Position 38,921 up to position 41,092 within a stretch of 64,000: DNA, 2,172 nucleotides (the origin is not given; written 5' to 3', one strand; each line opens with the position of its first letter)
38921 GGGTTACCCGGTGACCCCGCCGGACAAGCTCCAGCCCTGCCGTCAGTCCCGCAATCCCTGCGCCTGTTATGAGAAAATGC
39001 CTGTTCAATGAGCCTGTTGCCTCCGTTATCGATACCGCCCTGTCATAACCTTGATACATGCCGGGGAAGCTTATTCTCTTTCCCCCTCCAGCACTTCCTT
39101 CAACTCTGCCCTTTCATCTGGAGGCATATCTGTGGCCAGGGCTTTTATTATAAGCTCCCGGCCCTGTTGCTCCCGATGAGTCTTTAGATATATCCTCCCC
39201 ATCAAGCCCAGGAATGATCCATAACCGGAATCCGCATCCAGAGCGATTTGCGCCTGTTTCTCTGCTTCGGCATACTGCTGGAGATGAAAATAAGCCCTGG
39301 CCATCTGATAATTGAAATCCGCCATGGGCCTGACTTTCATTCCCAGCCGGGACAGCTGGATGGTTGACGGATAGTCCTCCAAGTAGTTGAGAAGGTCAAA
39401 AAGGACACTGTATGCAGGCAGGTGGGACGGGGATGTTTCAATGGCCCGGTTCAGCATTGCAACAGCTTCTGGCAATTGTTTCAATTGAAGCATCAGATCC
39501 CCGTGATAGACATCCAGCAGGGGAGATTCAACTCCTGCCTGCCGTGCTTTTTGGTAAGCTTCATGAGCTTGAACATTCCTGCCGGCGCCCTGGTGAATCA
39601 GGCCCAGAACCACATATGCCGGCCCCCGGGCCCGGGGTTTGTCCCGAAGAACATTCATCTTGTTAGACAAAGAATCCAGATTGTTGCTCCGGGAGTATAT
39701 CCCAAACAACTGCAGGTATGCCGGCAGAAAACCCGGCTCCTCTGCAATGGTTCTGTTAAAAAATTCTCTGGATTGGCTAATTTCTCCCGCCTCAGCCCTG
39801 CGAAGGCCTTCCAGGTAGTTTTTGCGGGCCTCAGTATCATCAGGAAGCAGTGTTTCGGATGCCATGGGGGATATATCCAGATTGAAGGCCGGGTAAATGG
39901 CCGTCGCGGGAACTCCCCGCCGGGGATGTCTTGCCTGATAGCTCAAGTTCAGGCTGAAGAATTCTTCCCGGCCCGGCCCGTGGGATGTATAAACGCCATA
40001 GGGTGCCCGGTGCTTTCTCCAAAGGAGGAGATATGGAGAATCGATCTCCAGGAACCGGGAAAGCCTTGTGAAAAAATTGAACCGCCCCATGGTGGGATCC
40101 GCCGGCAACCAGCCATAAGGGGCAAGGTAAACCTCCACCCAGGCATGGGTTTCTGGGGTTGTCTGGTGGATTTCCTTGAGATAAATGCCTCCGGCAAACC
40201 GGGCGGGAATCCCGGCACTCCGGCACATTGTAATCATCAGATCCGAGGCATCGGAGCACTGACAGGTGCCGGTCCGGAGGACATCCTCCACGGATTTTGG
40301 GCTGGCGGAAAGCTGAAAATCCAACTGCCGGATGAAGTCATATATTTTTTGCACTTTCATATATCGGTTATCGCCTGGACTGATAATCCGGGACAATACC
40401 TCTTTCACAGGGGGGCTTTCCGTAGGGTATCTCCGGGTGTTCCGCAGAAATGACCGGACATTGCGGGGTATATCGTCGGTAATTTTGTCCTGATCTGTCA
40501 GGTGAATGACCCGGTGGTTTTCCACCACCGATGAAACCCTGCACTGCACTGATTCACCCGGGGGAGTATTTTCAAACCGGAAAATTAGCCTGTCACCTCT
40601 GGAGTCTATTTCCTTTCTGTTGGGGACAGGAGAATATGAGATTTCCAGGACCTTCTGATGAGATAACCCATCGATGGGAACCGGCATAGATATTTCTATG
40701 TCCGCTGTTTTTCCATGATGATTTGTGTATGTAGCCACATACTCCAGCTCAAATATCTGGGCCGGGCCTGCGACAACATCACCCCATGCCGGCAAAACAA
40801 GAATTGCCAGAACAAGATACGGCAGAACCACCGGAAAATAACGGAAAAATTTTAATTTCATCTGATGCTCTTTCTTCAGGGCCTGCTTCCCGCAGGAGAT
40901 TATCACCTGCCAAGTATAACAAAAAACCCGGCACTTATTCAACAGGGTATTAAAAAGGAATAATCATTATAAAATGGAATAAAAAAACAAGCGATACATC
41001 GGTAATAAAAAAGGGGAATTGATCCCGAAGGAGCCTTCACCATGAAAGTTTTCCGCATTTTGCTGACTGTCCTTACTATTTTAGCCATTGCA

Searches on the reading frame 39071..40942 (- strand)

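Call 71: search_protein_families(library=pfam, max_evalue=0.000001, proteins=[window:39071-40942:-])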
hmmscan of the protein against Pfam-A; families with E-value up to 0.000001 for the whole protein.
window:39071-40942:- (623 aa): 6 families
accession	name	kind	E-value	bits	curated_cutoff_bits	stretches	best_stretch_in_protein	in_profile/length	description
PF01841.26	Transglut_core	-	2.1e-23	83.1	23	1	183-283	4-108/108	Transglutaminase-like superfamily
PF14559.12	TPR_19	-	2.8e-12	47.2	25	0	453-511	4-61/68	Tetratricopeptide repeat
PF07719.23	TPR_2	-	9.4e-10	38.3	27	0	541-571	1-31/34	Tetratricopeptide repeat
PF13428.12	TPR_14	-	1.5e-07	31.9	23.5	0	481-513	8-40/44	Tetratricopeptide repeat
PF13432.12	TPR_16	-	4.3e-07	30.7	32.7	0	446-506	3-63/65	Tetratricopeptide repeat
PF00515.34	TPR_1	-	6.7e-07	29.3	27.8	0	545-569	5-29/34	Tetratricopeptide repeat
